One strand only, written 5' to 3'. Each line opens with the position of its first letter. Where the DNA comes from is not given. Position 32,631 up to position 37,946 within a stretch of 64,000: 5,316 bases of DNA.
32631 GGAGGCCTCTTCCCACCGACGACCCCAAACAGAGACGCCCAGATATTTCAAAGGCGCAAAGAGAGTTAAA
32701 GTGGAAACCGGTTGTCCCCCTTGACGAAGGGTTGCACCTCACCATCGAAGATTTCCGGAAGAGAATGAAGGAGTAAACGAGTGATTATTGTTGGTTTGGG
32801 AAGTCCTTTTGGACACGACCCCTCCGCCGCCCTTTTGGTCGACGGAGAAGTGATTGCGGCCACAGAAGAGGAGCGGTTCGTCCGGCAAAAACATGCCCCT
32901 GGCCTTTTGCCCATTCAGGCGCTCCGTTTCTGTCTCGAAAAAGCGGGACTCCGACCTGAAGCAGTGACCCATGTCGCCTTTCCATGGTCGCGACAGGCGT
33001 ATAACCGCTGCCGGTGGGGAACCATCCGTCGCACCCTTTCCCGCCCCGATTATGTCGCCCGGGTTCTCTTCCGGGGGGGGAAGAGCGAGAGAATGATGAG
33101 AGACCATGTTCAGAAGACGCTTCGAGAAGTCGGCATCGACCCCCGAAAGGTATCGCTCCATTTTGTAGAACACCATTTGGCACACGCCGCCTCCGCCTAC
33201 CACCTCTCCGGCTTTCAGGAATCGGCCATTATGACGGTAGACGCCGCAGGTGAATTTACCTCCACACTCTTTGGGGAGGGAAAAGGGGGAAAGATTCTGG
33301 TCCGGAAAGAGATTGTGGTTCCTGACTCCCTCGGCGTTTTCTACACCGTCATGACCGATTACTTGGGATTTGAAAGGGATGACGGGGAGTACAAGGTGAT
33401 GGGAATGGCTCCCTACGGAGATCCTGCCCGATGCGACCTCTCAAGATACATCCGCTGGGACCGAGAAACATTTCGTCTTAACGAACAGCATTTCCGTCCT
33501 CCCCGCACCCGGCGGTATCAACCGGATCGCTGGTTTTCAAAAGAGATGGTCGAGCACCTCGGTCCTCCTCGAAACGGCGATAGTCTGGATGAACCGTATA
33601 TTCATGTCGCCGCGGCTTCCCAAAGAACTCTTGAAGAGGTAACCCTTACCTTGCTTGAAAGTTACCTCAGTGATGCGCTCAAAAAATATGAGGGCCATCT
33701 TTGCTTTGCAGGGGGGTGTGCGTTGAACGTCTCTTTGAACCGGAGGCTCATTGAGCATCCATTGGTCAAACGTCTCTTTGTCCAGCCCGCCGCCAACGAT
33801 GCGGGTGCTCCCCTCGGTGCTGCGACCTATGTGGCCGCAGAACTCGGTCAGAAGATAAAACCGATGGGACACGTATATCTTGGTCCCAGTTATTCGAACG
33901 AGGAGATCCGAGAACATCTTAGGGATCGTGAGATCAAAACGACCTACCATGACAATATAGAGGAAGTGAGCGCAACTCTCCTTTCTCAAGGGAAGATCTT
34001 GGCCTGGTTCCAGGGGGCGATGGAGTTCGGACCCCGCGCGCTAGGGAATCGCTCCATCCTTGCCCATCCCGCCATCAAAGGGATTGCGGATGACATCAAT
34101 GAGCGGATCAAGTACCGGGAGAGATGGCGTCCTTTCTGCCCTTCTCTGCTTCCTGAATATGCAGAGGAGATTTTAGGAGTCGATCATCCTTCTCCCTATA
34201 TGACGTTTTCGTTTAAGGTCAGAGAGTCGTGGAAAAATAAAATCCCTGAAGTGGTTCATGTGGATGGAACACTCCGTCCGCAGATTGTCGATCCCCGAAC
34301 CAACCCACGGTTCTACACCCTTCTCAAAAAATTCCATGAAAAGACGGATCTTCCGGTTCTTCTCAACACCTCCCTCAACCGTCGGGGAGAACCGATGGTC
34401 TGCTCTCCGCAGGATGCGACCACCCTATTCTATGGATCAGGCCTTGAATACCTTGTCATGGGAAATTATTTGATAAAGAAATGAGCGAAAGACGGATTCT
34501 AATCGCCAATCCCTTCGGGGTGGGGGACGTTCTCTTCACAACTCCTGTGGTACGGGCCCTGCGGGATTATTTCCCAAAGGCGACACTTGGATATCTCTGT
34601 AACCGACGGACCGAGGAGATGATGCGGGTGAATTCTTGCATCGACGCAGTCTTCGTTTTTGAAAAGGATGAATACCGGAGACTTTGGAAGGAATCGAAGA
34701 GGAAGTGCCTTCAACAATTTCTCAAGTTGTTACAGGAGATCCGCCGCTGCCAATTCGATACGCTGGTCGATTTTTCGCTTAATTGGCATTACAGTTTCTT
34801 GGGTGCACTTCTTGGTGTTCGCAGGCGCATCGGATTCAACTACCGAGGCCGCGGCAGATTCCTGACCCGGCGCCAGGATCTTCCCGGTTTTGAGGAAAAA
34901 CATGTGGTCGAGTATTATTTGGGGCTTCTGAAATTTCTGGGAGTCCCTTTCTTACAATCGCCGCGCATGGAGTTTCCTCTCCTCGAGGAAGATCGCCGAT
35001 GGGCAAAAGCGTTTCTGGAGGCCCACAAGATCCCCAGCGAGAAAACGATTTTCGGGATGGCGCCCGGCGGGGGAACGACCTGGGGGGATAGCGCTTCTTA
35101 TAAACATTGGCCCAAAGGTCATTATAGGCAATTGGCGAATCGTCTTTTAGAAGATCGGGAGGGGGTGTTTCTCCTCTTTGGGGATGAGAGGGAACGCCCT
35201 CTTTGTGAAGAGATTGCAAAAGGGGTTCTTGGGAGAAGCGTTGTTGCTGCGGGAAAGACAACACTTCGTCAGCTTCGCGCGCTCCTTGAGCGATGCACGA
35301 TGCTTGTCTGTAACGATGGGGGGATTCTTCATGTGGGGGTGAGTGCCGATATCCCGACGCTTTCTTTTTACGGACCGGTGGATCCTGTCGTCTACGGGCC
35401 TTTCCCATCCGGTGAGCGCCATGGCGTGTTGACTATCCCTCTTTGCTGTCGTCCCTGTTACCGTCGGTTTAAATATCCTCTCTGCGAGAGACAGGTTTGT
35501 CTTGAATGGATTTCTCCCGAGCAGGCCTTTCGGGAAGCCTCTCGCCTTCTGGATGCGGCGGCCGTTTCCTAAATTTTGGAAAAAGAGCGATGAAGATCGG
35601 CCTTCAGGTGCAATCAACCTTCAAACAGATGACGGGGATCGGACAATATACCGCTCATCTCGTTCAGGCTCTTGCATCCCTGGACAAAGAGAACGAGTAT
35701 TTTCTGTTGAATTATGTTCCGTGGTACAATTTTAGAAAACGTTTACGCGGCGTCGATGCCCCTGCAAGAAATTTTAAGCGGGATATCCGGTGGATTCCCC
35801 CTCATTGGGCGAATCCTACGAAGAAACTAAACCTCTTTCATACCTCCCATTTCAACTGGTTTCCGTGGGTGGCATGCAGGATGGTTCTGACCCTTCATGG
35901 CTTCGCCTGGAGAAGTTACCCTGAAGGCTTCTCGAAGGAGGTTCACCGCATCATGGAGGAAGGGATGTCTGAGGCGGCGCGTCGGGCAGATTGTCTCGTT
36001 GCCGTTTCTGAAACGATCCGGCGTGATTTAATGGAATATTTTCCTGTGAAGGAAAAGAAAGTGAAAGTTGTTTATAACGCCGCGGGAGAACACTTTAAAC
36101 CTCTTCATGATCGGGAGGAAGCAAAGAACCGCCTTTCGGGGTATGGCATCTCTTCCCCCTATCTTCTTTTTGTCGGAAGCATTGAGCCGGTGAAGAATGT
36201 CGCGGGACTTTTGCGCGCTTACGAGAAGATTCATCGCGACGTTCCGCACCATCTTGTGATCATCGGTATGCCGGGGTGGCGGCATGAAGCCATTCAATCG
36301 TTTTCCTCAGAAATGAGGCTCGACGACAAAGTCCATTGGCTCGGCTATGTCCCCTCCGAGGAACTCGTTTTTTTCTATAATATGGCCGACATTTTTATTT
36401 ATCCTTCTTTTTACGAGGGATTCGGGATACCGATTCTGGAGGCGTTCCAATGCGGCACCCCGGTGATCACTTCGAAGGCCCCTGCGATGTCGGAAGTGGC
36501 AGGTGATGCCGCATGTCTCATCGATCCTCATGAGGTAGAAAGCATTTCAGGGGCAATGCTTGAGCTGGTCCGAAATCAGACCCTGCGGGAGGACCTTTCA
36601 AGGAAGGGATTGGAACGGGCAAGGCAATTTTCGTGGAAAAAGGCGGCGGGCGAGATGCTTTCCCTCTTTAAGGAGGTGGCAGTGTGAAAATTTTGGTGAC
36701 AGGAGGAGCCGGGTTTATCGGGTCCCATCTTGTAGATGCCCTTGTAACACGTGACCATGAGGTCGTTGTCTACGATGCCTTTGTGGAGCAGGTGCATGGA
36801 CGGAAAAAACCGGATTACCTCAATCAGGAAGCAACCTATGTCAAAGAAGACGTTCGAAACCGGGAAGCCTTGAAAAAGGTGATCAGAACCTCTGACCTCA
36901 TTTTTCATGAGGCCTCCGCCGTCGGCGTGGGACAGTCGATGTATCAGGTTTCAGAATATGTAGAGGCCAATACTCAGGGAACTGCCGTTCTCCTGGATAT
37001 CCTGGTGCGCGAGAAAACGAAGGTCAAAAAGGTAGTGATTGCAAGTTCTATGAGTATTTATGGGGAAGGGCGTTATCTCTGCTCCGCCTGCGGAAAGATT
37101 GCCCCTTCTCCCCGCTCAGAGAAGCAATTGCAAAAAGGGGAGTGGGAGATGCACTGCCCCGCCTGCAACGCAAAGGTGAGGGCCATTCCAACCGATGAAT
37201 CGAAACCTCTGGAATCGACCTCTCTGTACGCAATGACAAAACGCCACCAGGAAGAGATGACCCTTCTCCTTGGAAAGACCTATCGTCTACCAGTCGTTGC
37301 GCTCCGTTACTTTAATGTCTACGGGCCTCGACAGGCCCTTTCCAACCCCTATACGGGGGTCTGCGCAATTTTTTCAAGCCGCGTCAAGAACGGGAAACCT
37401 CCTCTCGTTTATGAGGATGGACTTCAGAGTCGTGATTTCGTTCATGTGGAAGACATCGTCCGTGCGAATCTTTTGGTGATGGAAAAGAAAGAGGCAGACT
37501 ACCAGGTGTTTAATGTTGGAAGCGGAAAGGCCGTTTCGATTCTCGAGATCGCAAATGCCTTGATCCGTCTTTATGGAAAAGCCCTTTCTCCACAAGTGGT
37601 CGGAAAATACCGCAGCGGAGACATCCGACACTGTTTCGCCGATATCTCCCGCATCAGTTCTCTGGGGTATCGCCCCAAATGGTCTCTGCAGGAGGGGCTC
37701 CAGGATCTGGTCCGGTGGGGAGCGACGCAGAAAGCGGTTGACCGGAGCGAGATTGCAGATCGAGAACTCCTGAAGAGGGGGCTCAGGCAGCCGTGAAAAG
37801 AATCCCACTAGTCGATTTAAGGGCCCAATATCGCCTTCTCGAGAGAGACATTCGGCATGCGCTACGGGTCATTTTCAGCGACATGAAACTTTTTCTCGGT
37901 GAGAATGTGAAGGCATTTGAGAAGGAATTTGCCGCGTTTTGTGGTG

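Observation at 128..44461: About 44-kb single-strand glycan biosynthesis super-cluster predicting a heavily decorated heteropolysaccharide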

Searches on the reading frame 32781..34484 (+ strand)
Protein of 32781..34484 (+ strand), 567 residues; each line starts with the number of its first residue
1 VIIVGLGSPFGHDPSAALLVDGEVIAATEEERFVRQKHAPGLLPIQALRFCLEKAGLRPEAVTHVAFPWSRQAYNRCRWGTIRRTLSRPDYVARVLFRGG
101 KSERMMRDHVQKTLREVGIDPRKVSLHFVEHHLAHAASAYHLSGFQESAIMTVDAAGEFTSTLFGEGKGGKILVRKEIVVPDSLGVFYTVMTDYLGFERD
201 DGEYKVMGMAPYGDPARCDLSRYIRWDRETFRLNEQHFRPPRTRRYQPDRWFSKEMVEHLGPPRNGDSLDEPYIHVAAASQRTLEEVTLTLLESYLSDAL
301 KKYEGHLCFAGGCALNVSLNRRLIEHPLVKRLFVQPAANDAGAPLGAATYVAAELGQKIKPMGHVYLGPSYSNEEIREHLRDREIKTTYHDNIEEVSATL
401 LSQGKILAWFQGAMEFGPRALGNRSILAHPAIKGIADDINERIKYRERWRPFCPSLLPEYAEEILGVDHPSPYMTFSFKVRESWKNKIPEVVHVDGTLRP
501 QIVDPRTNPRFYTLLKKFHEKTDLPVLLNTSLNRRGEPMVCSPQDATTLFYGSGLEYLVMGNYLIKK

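Call 5: search_protein_families(library=pfam, proteins=[window:32781-34484:+])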
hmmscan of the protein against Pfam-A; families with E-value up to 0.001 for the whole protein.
window:32781-34484:+ (567 aa): 2 families
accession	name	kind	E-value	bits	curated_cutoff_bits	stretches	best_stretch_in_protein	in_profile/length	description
PF16861.10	Carbam_trans_C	-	2e-68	229.7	27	1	398-567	1-170/170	Carbamoyltransferase C-terminus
PF02543.21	Carbam_trans_N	-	1.3e-45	156.8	24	1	3-348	2-345/346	Carbamoyltransferase N-terminus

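Call 17: search_protein_families(library=ncbifam, proteins=[window:32781-34484:+], max_evalue=0.00001)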
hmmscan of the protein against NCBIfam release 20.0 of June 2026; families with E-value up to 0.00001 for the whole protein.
window:32781-34484:+ (567 aa): 1 family
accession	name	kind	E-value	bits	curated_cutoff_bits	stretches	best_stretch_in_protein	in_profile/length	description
NF041651.1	nodul_NodU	equivalog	1.9e-47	162.3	1000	1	282-539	279-529/556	nodulation protein NodU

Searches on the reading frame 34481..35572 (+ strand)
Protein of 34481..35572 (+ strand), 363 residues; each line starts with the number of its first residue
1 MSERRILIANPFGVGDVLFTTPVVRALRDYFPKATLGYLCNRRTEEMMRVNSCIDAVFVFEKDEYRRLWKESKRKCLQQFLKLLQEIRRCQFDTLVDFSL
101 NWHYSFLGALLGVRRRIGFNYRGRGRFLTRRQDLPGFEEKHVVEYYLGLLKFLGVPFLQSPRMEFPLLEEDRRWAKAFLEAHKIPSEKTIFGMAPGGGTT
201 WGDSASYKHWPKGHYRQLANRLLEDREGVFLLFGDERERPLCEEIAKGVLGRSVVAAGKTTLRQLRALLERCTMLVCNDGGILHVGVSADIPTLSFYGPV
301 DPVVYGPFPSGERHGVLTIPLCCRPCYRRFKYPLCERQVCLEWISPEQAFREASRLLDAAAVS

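Call 6: search_protein_families(library=pfam, proteins=[window:34481-35572:+])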
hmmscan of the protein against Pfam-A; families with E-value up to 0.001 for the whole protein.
window:34481-35572:+ (363 aa): 1 family
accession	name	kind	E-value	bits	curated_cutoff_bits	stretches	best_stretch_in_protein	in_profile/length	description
PF01075.23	Glyco_transf_9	-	1.8e-29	103.3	22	1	81-328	2-238/247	Glycosyltransferase family 9 (heptosyltransferase)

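Call 18: search_protein_families(library=ncbifam, proteins=[window:34481-35572:+], max_evalue=0.00001)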
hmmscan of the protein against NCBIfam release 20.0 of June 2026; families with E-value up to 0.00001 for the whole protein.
window:34481-35572:+ (363 aa): 6 families
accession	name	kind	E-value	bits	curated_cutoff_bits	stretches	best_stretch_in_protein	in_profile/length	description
TIGR02195.1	heptsyl_trn_II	equivalog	1.6e-30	106.4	134.6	1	5-357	1-338/339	lipopolysaccharide heptosyltransferase II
TIGR02201.1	heptsyl_trn_III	equivalog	3.9e-30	105.1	170.2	1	6-309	2-298/344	putative lipopolysaccharide heptosyltransferase III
TIGR02193.1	heptsyl_trn_I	equivalog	8.3e-23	81.1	185.3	2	204-306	190-290/320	lipopolysaccharide heptosyltransferase I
NF007742.0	PRK10422.1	equivalog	1.2e-20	73.6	467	1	4-308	6-299/352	lipopolysaccharide core heptosyltransferase RfaQ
NF008162.0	PRK10916.1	equivalog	2.2e-17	63.3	569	1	175-307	167-297/348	ADP-heptose--LPS heptosyltransferase RfaF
NF008204.0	PRK10964.1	equivalog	1.3e-12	47.5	437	1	5-308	2-290/322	lipopolysaccharide heptosyltransferase RfaC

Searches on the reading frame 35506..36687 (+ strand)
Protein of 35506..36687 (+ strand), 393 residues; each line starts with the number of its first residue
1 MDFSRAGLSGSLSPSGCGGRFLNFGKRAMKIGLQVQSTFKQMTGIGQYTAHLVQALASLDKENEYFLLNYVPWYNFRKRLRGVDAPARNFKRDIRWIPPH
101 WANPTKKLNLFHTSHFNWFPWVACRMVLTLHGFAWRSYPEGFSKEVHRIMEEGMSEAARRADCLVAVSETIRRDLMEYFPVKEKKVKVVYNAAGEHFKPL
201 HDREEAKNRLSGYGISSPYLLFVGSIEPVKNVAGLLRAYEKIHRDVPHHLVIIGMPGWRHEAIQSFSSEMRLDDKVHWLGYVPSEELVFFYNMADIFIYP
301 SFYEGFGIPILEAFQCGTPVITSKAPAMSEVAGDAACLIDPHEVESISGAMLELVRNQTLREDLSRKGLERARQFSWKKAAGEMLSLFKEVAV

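Call 6: search_protein_families(library=pfam, proteins=[window:35506-36687:+])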
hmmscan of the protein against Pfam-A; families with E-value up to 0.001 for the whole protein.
window:35506-36687:+ (393 aa): 6 families
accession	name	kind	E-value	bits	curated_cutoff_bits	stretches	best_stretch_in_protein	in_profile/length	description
PF00534.26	Glycos_transf_1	-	2.8e-36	125.1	26.4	1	217-368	15-169/172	Glycosyl transferases group 1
PF13692.12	Glyco_trans_1_4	-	1.6e-30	106.7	27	1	218-357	2-142/142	Glycosyl transferases group 1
PF13439.12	Glyco_transf_4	-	7.3e-14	52.6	28.5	1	44-192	3-165/170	Glycosyltransferase Family 4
PF20706.3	GT4-conflict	-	2.1e-11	43.9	26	1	156-324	142-312/385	Family 4 Glycosyltransferase in conflict systems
PF13579.12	Glyco_trans_4_4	-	6.5e-09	36.8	29.7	1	43-191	1-157/158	Glycosyl transferase 4-like domain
PF13524.12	Glyco_trans_1_2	-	4.7e-07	30.3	25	1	247-385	13-143/144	Glycosyl transferase-like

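Call 18: search_protein_families(library=ncbifam, proteins=[window:35590-36687:+], max_evalue=0.00001)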
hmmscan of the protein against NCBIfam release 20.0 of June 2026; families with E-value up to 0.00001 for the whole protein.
window:35590-36687:+ (365 aa): 32 families (the best 25 are shown)
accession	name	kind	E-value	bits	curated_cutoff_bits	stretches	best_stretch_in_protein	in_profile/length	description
TIGR04047.1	MSMEG_0565_glyc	hypoth_equivalog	2.1e-33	115.9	259.85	1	127-361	133-372/373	MSMEG_0565 family glycosyltransferase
TIGR03449.1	mycothiol_MshA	equivalog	1.3e-31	109.9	462.5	1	128-363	160-403/406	D-inositol-3-phosphate glycosyltransferase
TIGR02149.1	glgA_Coryne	subfamily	1.3e-30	106.8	302.4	1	128-363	140-390/391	glycogen synthase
TIGR03999.1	thiol_BshA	equivalog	7.2e-28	97.6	273.7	1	121-363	133-373/375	N-acetyl-alpha-D-glucosaminyl L-malate synthase BshA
TIGR04157.1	glyco_rSAM_CFB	subfamily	1.1e-23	84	400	1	127-311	164-346/406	TIGR04157 family glycosyltransferase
NF050063.1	ProtGlycPglJ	equivalog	2.2e-21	76.5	500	1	131-358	143-361/363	N-acetylgalactosamine-N,N'-diacetylbacillosaminyl-diphospho-undecaprenol 4-alpha-N-acetylgalactosaminyltransferase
NF038229.1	Glyco4_Geo_Pelo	equivalog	2.4e-19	69.5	400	1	125-363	102-336/338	GPMC system family 4 glycosyltransferase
NF038295.1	EPS_HpsP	equivalog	4.2e-19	68.8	550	1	181-363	197-387/388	hormogonium polysaccharide biosynthesis glycosyltransferase HpsP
TIGR03088.1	stp2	hypoth_equivalog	4.4e-19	68.8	409.05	1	136-362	140-372/374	TIGR03088 family PEP-CTERM/XrtA system glycosyltransferase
NF047684.1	TeichurnBiosyTuaC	equivalog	6.1e-18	64.9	550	1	98-363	135-389/391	teichuronic acid biosynthesis protein TuaC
NF041876.1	EPS_EpsE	equivalog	2.1e-17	63.4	400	1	192-353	217-386/389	exopolysaccharide biosynthesis GT4 family glycosyltransferase EpsE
NF041010.1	glycosy_Agl16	equivalog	1e-15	57.5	575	1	119-363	120-351/352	glycosylation protein Agl16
NF053787.1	GlcN_PG_synth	equivalog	4.2e-15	55.4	480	1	116-363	127-359/361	N-acetylglucosaminyl phosphatidylglycerol synthase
TIGR04063.1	stp3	hypoth_equivalog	1e-13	51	442.05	1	126-353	151-385/397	TIGR04063 family PEP-CTERM/XrtA system glycosyltransferase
NF007396.0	PRK09922.1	equivalog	1.7e-13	50.2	385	1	131-297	134-291/361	lipopolysaccharide 1,6-galactosyltransferase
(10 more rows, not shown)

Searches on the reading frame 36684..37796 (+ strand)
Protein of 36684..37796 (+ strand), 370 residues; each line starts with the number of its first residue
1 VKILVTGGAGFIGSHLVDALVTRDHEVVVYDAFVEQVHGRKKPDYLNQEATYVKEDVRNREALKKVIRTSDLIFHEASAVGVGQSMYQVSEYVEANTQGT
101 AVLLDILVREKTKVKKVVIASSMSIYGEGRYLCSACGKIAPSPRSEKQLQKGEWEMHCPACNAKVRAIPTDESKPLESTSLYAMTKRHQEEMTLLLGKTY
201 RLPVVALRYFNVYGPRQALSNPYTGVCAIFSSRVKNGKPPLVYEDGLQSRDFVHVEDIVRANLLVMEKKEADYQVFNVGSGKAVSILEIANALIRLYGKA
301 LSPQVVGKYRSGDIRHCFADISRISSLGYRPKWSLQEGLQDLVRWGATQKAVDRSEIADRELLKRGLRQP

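Call 6: search_protein_families(library=pfam, proteins=[window:36684-37796:+])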
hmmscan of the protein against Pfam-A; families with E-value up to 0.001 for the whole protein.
window:36684-37796:+ (370 aa): 9 families
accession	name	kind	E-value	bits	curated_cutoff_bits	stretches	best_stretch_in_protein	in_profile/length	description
PF01370.27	Epimerase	-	1.2e-51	175.9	20.9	1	3-279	1-240/240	NAD dependent epimerase/dehydratase family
PF16363.11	GDP_Man_Dehyd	-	3.3e-43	148.8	27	2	165-341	136-331/332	GDP-mannose 4,6 dehydratase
PF01073.25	3Beta_HSD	-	7.3e-22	78.1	22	1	4-128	1-122/280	3-beta hydroxysteroid dehydrogenase/isomerase family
PF02719.21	Polysacc_synt_2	-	7.2e-18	65.2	20.2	2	3-122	1-128/293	Polysaccharide biosynthesis protein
PF07993.18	NAD_binding_4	-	1.6e-10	41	20.1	1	61-230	80-219/258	Male sterility protein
PF13460.12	NAD_binding_10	-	1.3e-07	32.1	27.2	1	7-128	1-104/184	NAD(P)H-binding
PF05368.20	NmrA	-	2.8e-06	27.6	27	1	2-81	4-79/298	NmrA-like family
PF04321.23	RmlD_sub_bind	-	6.7e-06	25.8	27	1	1-103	1-85/287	RmlD substrate binding domain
PF00106.31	adh_short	-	2.2e-05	24.5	26.6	1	3-70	3-71/195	short chain dehydrogenase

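Call 18: search_protein_families(library=ncbifam, proteins=[window:36684-37796:+], max_evalue=0.00001)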
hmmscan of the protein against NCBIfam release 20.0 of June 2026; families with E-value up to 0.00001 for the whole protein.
window:36684-37796:+ (370 aa): 27 families (the best 25 are shown)
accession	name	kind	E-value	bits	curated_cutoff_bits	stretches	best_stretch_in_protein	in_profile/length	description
TIGR01179.1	galE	equivalog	9.1e-49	166.1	262.3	2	2-130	1-129/332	UDP-glucose 4-epimerase GalE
TIGR01181.1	dTDP_gluc_dehyt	equivalog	1.6e-41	142.4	365.1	2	170-350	139-315/321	dTDP-glucose 4,6-dehydratase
TIGR04180.1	EDH_00030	hypoth_equivalog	1.2e-38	132.9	475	2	3-132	1-131/297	NAD-dependent 4,6-dehydratase LegB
TIGR02197.1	heptose_epim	equivalog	5.3e-35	121.1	274.6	2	178-345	134-312/316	ADP-glyceromanno-heptose 6-epimerase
NF007956.0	PRK10675.1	subfamily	6.7e-29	101.1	394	2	1-129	1-131/338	UDP-glucose 4-epimerase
NF011728.1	PRK15181.1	equivalog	4.8e-28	98.1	760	1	178-348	161-339/348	Vi polysaccharide biosynthesis UDP-N-acetylglucosaminuronic acid C-4 epimerase TviC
NF008360.0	PRK11150.1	equivalog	2.4e-20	73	452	1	196-345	154-305/310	ADP-glyceromanno-heptose 6-epimerase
NF007490.0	PRK10084.1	subfamily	7.2e-19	68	649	2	1-107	1-111/361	dTDP-glucose 4,6-dehydratase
NF042422.1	oxyalk_red_OleD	equivalog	9.7e-18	64.6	580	1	1-127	1-115/329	2-alkyl-3-oxoalkanoate reductase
NF007582.0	PRK10217.1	equivalog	1.5e-16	60.5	698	2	172-349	150-334/355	dTDP-glucose 4,6-dehydratase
NF047922.1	GDPFucSynFcl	equivalog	1.6e-16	60.7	500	1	176-345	127-300/308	GDP-L-fucose synthase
NF043036.1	ErythonDh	equivalog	8.3e-16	58.1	325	1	1-151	1-153/321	D-erythronate dehydrogenase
NF042423.1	oxyalk_red_Shew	equivalog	2.3e-13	49.9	580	1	2-128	10-124/331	2-alkyl-3-oxoalkanoate reductase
NF058621.1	DiazavRedAvaA7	equivalog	8e-13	48.7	400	0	1-120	1-112/304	3-diazoavenalumate denitrifying reductase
NF047837.1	UDPAcbARedWbcJ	equivalog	9.8e-13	47.7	500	1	158-296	77-214/372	UDP-2-acetamido-2,6-beta-L-arabino-hexul-4-ose reductase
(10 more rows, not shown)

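Call 35: search_solved_structures(query=window:36684-37796:+, max_evalue=1e-25)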
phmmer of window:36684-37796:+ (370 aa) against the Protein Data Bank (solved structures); distinct sequences matched with E-value up to 1e-25: 21.
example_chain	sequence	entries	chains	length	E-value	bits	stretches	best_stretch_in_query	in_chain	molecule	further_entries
6dnt_A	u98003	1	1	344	2.9e-46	161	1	169-349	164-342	NAD-dependent epimerase/dehydratase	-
4zrm_A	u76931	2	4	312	2.3e-42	148.2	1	165-344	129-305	UDP-glucose 4-epimerase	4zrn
6wjb_A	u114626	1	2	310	7.8e-37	130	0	169-344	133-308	NAD-dependent epimerase/dehydratase family protein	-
6wj9_A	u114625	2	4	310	5.2e-36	127.3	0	170-344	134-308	NAD-dependent epimerase/dehydratase family protein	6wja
6zl6_A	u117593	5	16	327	2.1e-35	125.3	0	179-340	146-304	Epimerase domain-containing protein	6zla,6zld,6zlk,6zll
6zlj_A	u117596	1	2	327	6.1e-35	123.8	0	180-340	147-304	Epimerase domain-containing protein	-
6kv9_A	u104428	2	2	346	3.1e-34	121.5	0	179-347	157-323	MoeE5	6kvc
10ke_A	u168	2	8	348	5e-32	114.2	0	177-345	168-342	Capsular polysaccharide biosynthesis protein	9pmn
2p5u_A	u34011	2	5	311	2.6e-29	105.3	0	171-340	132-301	UDP-glucose 4-epimerase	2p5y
1sb8_A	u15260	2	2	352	6.3e-29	104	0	178-345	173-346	wbpP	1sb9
5u4q_A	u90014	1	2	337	9.4e-29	103.4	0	177-345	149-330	dTDP-glucose 4,6-dehydratase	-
7ys8_A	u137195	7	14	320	9.8e-27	96.8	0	168-345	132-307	UDP-glucose 4-epimerase | UDP-glucose 4-epimerase along with EC 5.1.3.2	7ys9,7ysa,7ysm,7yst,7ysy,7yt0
6bi4_A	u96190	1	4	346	1.8e-26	95.9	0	172-346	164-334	dTDP-glucose 4,6-dehydratase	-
6bwl_A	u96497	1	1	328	1.9e-26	95.9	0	171-349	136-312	Pal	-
1lrk_A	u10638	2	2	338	3.7e-26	94.9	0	1-130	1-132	UDP-glucose 4-epimerase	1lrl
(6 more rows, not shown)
